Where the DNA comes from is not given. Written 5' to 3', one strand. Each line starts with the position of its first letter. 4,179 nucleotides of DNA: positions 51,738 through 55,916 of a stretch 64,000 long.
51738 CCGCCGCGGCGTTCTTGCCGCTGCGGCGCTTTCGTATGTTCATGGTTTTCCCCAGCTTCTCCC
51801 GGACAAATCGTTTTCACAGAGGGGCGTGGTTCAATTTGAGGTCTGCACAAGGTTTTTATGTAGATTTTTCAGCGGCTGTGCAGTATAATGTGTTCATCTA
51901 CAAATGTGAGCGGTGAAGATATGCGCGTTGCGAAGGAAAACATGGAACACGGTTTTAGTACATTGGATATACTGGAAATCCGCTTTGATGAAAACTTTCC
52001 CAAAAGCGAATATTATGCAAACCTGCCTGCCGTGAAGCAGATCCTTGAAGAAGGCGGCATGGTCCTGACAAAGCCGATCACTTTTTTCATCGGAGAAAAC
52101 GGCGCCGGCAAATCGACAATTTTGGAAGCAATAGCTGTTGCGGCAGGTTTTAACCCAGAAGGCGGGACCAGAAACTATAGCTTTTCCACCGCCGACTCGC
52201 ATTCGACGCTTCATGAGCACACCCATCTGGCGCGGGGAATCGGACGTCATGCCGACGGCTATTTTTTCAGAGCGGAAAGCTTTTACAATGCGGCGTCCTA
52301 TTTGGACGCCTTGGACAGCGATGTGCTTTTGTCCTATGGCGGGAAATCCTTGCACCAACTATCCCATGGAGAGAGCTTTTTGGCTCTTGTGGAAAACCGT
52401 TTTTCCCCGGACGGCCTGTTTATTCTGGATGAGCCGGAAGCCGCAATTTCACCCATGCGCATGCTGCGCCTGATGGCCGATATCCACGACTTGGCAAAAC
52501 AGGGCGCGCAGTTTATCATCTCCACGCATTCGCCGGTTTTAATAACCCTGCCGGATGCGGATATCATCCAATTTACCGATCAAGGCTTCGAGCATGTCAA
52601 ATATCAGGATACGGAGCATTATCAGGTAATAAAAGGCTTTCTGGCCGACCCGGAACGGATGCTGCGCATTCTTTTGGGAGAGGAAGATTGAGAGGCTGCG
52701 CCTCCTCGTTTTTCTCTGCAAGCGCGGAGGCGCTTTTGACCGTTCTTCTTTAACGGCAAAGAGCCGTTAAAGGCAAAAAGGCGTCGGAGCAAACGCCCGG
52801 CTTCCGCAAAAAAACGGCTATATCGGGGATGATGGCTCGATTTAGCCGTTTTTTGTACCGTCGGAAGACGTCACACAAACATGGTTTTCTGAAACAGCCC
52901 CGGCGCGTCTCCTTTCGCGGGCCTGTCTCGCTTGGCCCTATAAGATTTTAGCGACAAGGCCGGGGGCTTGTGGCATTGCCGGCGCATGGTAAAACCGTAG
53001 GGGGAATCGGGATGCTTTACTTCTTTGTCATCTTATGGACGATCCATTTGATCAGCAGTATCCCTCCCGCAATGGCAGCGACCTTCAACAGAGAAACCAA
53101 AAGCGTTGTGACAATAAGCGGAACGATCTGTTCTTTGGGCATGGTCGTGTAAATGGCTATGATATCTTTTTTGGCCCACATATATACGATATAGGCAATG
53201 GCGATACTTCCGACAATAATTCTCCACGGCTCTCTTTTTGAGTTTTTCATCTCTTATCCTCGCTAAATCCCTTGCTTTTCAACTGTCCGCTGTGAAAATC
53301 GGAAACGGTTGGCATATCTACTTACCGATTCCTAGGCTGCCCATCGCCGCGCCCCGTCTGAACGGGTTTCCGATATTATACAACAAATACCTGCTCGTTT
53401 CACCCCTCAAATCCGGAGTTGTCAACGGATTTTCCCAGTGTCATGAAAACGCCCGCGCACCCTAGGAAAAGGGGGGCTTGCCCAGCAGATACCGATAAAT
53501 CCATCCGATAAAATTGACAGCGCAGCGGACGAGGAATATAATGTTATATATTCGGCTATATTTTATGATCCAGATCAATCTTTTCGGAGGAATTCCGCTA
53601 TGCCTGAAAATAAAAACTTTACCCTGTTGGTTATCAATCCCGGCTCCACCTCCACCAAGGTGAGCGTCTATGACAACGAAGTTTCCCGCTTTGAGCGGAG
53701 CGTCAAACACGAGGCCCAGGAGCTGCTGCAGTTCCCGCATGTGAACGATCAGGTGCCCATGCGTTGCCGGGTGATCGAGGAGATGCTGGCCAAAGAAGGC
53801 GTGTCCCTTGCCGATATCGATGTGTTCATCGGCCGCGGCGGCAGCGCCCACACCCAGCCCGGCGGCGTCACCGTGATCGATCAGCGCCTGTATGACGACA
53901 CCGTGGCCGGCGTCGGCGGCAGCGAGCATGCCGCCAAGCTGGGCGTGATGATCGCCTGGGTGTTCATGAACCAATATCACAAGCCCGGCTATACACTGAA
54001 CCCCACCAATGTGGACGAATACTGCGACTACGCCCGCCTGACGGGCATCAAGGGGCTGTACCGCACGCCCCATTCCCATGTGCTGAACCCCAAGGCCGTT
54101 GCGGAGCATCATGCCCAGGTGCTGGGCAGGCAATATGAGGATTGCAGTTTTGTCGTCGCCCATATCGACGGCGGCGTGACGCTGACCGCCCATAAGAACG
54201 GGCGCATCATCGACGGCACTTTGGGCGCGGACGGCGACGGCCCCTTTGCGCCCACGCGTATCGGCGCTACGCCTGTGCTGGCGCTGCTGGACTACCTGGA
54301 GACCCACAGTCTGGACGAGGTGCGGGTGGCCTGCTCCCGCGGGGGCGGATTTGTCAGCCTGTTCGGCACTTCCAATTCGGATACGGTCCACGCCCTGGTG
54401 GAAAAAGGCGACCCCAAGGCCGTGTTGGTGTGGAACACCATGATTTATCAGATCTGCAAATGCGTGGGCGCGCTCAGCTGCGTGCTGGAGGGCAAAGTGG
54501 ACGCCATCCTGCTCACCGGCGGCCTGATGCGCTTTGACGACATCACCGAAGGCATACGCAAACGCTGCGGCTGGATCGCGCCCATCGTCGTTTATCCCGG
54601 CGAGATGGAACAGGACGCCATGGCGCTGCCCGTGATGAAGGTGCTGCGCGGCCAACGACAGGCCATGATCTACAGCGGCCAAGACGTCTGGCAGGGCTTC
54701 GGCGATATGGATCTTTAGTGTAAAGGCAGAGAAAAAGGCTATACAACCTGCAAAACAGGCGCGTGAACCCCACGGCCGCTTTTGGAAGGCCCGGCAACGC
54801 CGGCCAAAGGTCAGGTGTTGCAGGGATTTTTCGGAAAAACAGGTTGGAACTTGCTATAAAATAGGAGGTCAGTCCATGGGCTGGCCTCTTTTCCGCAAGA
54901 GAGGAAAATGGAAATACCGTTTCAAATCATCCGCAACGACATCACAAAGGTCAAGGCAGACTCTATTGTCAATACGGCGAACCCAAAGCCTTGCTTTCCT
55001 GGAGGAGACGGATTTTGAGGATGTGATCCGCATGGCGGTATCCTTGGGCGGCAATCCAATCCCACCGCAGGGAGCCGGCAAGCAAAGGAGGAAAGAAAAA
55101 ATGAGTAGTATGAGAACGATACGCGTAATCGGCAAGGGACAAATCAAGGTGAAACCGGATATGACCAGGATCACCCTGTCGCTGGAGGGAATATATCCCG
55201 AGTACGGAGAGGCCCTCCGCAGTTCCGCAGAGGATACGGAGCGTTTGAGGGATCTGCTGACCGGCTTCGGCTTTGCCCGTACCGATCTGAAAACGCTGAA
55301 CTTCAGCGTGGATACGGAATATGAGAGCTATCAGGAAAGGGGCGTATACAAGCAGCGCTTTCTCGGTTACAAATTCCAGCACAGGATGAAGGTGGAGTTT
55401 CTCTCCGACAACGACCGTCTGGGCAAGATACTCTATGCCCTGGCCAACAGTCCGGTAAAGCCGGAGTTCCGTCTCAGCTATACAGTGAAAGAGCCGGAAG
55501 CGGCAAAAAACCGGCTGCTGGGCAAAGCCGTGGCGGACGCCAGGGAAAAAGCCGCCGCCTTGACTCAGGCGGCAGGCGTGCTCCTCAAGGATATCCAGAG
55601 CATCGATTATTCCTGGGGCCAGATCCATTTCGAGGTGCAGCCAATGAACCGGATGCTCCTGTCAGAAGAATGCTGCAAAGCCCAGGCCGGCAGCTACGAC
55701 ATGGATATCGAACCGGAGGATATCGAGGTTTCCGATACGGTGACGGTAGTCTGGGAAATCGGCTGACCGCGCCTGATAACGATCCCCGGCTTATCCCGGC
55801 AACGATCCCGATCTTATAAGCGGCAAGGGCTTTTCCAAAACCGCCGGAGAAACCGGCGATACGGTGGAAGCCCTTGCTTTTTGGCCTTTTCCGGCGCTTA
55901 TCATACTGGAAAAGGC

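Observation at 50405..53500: AT-rich accessory islet immediately 3' of tmRNA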

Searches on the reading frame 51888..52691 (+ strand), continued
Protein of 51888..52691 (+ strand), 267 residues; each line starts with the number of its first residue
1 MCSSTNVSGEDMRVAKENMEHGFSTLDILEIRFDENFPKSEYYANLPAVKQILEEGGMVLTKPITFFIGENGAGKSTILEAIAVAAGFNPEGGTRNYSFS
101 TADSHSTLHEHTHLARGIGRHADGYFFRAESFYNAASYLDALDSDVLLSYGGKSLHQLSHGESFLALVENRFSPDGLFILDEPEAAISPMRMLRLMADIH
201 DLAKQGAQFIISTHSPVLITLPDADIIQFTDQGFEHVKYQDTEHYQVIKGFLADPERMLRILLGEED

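Call 90: search_protein_families(library=padloc, proteins=[L031:3754-4752:+, L031:4757-5629:+, L031:5571-5801:+, L031:5798-5995:+, L031:6752-9544:+, L031:9555-9830:+, L031:10072-11520:+, L037:6442-9744:-, L032:2512-5211:+], max_evalue=0.00001)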
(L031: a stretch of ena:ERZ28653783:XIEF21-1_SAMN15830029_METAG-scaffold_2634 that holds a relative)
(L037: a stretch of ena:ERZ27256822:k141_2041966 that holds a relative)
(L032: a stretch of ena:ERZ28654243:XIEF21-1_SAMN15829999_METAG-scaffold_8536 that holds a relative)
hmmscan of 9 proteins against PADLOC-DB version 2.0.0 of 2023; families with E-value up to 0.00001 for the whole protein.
L031:3754-4752:+ (332 aa): 3 families
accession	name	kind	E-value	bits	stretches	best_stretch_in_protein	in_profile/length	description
PDLC01652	WYL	-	7.3e-32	108.9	1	133-320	13-161/162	"CAS-I,CAS-II,CAS-III,CAS-IV,CAS-V,CAS-VI; associated_signaling"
PDLC01457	WYL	-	1.4e-19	68.7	1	25-308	16-228/229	"CAS-I,CAS-II,CAS-III,CAS-IV,CAS-V,CAS-VI; associated_signaling"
PDLC01766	Cas3c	-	3.7e-08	30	1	106-327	101-319/1009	-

L031:4757-5629:+ (290 aa): 0 families

L031:5571-5801:+ (76 aa): 0 families

L031:5798-5995:+ (65 aa): 0 families

L031:6752-9544:+ (930 aa): 12 families
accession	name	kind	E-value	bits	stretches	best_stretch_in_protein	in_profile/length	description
PDLC03658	mREase_IV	-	2.1e-107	358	1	12-907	38-930/953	Type IV methyl-directed restriction enzyme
PDLC03659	mREase_IV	-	7.1e-72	240.6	1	14-540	36-570/945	Type IV methyl-directed restriction enzyme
PDLC02707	PbeA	-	1.3e-29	101.3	2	105-384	136-455/672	PbeA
PDLC02704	PbeA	-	3.8e-22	76.6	2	435-539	548-647/682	PbeA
PDLC03047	REase_I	-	1e-19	67.8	1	195-393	338-542/1107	Type I restriction enzyme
PDLC03049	REase_I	-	5e-18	62.5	1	189-535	156-538/807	Type I restriction enzyme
PDLC02706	PbeA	-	1.2e-15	55.1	1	477-564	613-691/722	PbeA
PDLC02705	PbeA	-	6.1e-12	42.5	1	428-564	526-662/691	PbeA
PDLC03597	REase_MTase_IIG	-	1.8e-09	33.7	1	472-532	544-604/1646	Type IIG restriction enzyme-methyltransferase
PDLC02703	PbeA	-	1.6e-08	31.6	0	313-389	370-451/626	PbeA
PDLC03051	REase_MTase_I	-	1.3e-07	27.1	1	481-532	558-609/1591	Type I restriction enzyme-methyltransferase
PDLC03829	ZacB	-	9.9e-06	22.7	0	94-165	293-349/586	-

L031:9555-9830:+ (91 aa): 1 family
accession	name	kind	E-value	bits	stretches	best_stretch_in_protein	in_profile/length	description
PDLC04899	PDC-S07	-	6.8e-31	104.7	1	1-75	3-79/135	-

L031:10072-11520:+ (482 aa): 1 family
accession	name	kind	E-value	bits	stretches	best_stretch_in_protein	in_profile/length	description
PDLC03957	bSEFIR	-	8.9e-84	280.7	1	3-453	37-369/412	-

L037:6442-9744:- (1100 aa): 12 families
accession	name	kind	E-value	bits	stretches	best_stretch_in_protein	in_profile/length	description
PDLC03047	REase_I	-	7.3e-158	525.3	1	9-1073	13-1080/1107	Type I restriction enzyme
PDLC03049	REase_I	-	2.8e-43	146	1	229-729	54-546/807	Type I restriction enzyme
PDLC03042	REase_I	-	8e-37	124.2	1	335-721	444-844/1170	Type I restriction enzyme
PDLC03658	mREase_IV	-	7.4e-25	84.8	2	336-548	223-424/953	Type IV methyl-directed restriction enzyme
PDLC02707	PbeA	-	7.7e-25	85.6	1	268-721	192-629/672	PbeA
PDLC03659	mREase_IV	-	6.3e-16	55.4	1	354-493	237-373/945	Type IV methyl-directed restriction enzyme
PDLC02703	PbeA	-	7.3e-14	49.3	1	355-706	260-602/626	PbeA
PDLC04472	PDC-M16A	-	1.2e-13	48.4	1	10-184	10-168/930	-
PDLC02704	PbeA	-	2e-12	44.4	0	262-383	184-297/682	PbeA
PDLC03597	REase_MTase_IIG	-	2.3e-11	40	1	329-404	162-235/1646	Type IIG restriction enzyme-methyltransferase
PDLC03048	REase_I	-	1.4e-09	34.7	1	337-537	242-455/976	Type I restriction enzyme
PDLC02706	PbeA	-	1.5e-08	31.7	0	337-529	271-472/722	PbeA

L032:2512-5211:+ (899 aa): 12 families
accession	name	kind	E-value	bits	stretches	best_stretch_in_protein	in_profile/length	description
PDLC03658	mREase_IV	-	1.1e-104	349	1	12-891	38-912/953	Type IV methyl-directed restriction enzyme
PDLC03659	mREase_IV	-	6.7e-72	240.7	1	14-540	36-570/945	Type IV methyl-directed restriction enzyme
PDLC02707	PbeA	-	1.4e-29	101.2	2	105-384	136-455/672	PbeA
PDLC02704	PbeA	-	3.1e-22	76.8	2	435-539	548-647/682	PbeA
PDLC03047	REase_I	-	9.4e-20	68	1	195-393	338-542/1107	Type I restriction enzyme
PDLC03049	REase_I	-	4.5e-18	62.6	1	189-535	156-538/807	Type I restriction enzyme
PDLC02706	PbeA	-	1.1e-15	55.3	1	477-564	613-691/722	PbeA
PDLC02705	PbeA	-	5.5e-12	42.6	1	428-564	526-662/691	PbeA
PDLC03597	REase_MTase_IIG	-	1.8e-09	33.8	1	472-532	544-604/1646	Type IIG restriction enzyme-methyltransferase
PDLC02703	PbeA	-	1.4e-08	31.8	0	313-389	370-451/626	PbeA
PDLC03051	REase_MTase_I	-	1.3e-07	27.2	1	481-532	558-609/1591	Type I restriction enzyme-methyltransferase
PDLC03829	ZacB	-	9.4e-06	22.7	0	94-165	293-349/586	-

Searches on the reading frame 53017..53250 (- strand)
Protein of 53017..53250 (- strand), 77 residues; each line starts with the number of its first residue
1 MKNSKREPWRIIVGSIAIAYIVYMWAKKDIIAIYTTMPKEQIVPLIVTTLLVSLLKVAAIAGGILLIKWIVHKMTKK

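Call 6: search_protein_families(library=pfam, proteins=[window:53017-53250:-], max_evalue=0.1)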
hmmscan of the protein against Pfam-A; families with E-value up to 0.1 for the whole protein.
window:53017-53250:- (77 aa): 0 families

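Call 7: search_protein_families(library=padloc, proteins=[window:53017-53250:-], max_evalue=0.1)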
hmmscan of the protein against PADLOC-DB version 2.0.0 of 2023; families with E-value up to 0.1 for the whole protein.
window:53017-53250:- (77 aa): 0 families

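Call 8: search_protein_families(library=ncbifam, proteins=[window:53017-53250:-], max_evalue=0.1)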
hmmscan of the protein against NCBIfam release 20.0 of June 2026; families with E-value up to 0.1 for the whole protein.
window:53017-53250:- (77 aa): 0 families

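Call 46: search_protein_representatives(protein=window:53017-53250:-)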
Query: 77 residues. Proteins with E-value up to 0.001 (for the whole library): 140; up to 1e-10: 64; up to 1e-30: 0. The best 140 are listed.
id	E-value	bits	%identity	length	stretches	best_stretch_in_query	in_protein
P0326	3.1e-25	103.9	67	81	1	3-74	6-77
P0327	3.0e-23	97.6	73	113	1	10-76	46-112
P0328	7.1e-22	93.3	68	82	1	4-74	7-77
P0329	6.0e-21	90.3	59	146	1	2-76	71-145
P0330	1.5e-20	89.1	56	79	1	4-76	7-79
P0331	3.7e-20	87.8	58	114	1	2-77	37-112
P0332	1.4e-19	86.1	56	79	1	2-74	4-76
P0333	1.9e-19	85.6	62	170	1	2-74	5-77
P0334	2.0e-19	85.5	58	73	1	5-75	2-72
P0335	2.7e-19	85.1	59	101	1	5-75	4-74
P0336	3.5e-19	84.8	59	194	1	2-74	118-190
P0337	7.7e-19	83.7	65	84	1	4-65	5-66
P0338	1.4e-18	82.8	58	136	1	4-74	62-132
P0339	3.5e-18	81.6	55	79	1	2-75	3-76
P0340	5.7e-18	80.9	51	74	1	5-77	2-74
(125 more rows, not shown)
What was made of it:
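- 53017..53250 (-): 77-aa small protein with two hydrophobic helices. 140 cluster representatives at E <= 1e-3, typically 72-86 aa (call 46).
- Checked: 140 cluster representatives match at E <= 1e-3 (call 46).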

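Call 59: search_protein_families(library=phrogs, proteins=[window:53017-53250:-], max_evalue=0.01)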
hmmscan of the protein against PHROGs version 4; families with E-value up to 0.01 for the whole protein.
window:53017-53250:- (77 aa): 0 families

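Call 69: search_dna_similar(query=window:53017-53250:-, collection=plasmids, mode=protein, max_rows=10, max_evalue=0.001)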
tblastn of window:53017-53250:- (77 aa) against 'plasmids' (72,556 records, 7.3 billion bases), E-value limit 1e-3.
No match.
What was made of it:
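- Tried and rejected: The membrane gene is absent from the plasmid records (call 69); it was not searched against phages or viral contigs.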

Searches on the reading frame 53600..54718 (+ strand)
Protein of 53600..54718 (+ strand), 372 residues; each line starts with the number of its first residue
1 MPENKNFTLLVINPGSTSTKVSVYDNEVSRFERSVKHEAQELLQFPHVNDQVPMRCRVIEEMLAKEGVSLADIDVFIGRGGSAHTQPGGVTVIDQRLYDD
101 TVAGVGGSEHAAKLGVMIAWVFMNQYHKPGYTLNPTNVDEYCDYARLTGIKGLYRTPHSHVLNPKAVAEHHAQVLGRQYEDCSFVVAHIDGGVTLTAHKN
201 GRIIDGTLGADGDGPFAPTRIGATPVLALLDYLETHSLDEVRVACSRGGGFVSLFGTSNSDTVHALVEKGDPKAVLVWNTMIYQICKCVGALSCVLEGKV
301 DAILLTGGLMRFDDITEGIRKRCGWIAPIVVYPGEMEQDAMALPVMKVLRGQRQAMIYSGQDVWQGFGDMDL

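Call 6: search_protein_families(library=pfam, proteins=[window:53600-54718:+], max_evalue=0.1)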
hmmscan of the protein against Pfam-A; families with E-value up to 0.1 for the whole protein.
window:53600-54718:+ (372 aa): 2 families
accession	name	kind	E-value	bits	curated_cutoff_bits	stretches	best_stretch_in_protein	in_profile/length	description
PF00871.23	Acetate_kinase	-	1.7e-16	60.3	22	1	165-309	183-332/392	Acetokinase family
PF00480.26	ROK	-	0.016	15.2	22.9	1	261-322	198-257/294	ROK family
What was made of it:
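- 53600..54718 (+): buk (butyrate kinase), right flank, GC 0.616. Pfam Acetate_kinase (call 6).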

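Call 39: find_homologous_proteins(query=window:53600-54718:+, max_evalue=1e-100)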
Query window:53600-54718:+ (372 aa): 2355 proteins with E <= 1e-100 among 8000 candidates; the best 120 are listed.
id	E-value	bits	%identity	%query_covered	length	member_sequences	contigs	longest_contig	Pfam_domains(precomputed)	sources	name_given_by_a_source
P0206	1.6e-239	812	94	100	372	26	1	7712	PF00871.24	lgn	-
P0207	6.2e-235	797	92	100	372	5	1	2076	PF00871.24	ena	-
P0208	3.9e-231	785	90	100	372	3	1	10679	PF00871.24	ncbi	-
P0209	2.5e-229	779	89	100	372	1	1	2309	PF00871.24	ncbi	-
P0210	2.3e-228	776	88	100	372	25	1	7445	PF00871.24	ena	-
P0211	8.5e-207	705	83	100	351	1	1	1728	PF00871.24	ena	-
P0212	2.5e-199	680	79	99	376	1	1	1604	PF00871.24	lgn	-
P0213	8.1e-198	675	80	100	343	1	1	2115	PF00871.24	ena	-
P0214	6.2e-196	669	79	98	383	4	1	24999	PF00871.24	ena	-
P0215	2.2e-195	667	79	98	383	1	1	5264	PF00871.24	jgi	-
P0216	7.9e-195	665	79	98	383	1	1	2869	PF00871.24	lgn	-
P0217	1.5e-194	664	79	98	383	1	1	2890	PF00871.24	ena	-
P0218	4.0e-194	663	77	98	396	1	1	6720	PF00871.24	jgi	jgi:butyrate kinase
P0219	4.4e-194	663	78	98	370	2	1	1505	PF00871.24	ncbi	-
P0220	6.1e-194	662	78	98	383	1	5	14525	PF00871.24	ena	-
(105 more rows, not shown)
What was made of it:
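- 53600..54718 (+): Homologues are named butyrate kinase (call 39).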

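Call 41: find_encoding_contigs(protein=P0206, flank=8000, max_places=3)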
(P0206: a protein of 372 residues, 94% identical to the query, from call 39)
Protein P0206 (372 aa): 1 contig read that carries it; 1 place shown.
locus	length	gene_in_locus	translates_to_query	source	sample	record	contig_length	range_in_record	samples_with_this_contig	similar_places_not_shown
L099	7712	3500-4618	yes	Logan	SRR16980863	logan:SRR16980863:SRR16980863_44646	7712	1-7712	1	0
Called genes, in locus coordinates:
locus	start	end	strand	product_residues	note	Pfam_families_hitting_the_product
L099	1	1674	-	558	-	?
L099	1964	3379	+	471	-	PF00224:PK, PF02887:PK_C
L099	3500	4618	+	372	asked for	PF00871:Acetate_kinase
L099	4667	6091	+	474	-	PF02026:RyR (weak)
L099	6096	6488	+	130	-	PF12646:DUF3783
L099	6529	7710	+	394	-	?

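Call 42: find_encoding_contigs(protein=P0208, flank=10000, max_places=3)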
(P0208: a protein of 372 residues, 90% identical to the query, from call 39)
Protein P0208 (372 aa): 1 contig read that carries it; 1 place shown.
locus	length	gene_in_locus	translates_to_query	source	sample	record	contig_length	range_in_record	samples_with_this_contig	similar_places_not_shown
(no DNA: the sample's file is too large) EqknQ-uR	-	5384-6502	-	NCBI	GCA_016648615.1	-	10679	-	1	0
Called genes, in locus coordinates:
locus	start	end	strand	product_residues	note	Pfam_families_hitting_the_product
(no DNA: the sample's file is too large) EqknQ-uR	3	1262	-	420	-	?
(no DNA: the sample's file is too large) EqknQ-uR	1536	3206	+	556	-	PF05496:RuvB_N (faint), PF13177:DNA_pol3_delta2, PF13604:AAA_30 (faint), PF00004:AAA, PF13401:AAA_22 (weak), PF22608:DNAX_ATPase_lid, PF12169:DNA_pol3_gamma3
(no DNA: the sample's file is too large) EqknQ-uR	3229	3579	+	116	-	PF02575:YbaB_DNA_bd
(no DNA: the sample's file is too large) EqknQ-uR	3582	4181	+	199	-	PF21176:RecR_HhH, PF02132:RecR_ZnF (weak), PF13662:Toprim_4, PF01751:Toprim, PF21175:RecR_C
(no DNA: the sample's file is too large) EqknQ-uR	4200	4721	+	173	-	PF01668:SmpB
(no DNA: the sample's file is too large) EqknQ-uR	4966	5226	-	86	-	-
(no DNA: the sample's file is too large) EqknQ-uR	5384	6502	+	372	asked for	PF00871:Acetate_kinase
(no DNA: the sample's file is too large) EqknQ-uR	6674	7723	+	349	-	PF01266:DAO (faint), PF01494:FAD_binding_3 (weak), PF07992:Pyr_redox_2 (weak), PF13738:Pyr_redox_3 (faint)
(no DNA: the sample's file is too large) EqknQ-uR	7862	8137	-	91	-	-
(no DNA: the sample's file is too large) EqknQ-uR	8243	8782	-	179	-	-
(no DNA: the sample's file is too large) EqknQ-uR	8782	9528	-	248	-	PF12773:DZR, PF13240:Zn_Ribbon_1 (weak), PF13248:Zn_ribbon_3 (weak), PF24463:DUF7577 (weak)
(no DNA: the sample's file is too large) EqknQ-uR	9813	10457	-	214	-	-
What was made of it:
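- Empty-site comparator: GCA_016648615.1 (Buk 90% identical) has smpB and buk 662 nt apart (call 42). Its 86-aa minus-strand ORF could be either a spurious call over the tmRNA or a homologue of the membrane gene (call 42). A relative has smpB and buk 662 nt apart (call 42). smpB-buk adjacency is seen independently in GCA_016648615.1 (call 42).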

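Call 43: find_encoding_contigs(protein=P0210, flank=8000, max_places=3)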
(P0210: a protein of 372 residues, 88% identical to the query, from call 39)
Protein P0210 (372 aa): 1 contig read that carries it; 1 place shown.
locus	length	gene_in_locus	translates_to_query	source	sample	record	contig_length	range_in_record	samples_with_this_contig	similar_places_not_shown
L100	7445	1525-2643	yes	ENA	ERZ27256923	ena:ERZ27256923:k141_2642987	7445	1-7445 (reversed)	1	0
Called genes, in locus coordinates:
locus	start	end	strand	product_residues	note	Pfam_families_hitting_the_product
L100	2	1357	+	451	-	?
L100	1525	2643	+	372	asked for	PF00871:Acetate_kinase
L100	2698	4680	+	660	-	PF00724:Oxidored_FMN, PF00890:FAD_binding_2 (weak), PF01266:DAO (weak), PF03486:HI0933_like (weak), PF07992:Pyr_redox_2, PF12831:FAD_oxidored, PF13450:NAD_binding_8, PF00070:Pyr_redox, +3 more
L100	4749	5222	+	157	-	PF00583:Acetyltransf_1, PF13673:Acetyltransf_10 (weak), PF13508:Acetyltransf_7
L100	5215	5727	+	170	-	PF13302:Acetyltransf_3, PF00583:Acetyltransf_1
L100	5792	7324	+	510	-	PF11288:DUF3089, PF00395:SLH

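Call 63: find_encoding_contigs(protein=P0207, flank=5000, max_places=3)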
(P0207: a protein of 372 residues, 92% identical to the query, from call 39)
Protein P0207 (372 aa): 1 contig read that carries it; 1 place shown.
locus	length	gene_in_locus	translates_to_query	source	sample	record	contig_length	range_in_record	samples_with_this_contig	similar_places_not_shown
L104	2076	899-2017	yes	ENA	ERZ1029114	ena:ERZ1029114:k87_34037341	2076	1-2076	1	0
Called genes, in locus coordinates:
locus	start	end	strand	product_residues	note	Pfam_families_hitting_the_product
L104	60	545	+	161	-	PF01575:MaoC_dehydratas, PF13452:FAS1_DH_region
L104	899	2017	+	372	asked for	PF00871:Acetate_kinase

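Call 64: find_encoding_contigs(protein=P0209, flank=5000, max_places=3)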
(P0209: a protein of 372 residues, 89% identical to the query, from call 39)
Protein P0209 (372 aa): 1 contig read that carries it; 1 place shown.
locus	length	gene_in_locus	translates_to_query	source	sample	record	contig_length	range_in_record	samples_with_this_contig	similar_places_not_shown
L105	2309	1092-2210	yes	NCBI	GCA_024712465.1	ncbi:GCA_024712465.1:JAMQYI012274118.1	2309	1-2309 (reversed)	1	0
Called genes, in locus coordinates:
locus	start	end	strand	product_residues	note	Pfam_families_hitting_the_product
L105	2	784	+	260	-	?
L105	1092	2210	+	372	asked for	PF00871:Acetate_kinase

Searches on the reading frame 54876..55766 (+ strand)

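Call 6: search_protein_families(library=pfam, proteins=[window:54876-55766:+], max_evalue=0.1)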
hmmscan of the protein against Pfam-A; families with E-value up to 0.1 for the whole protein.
window:54876-55766:+ (296 aa): 1 family
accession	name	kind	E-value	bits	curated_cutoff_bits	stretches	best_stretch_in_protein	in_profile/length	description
PF04402.19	SIMPL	-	1.3e-34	120.7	25.2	1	82-293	1-205/205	Protein of unknown function (DUF541)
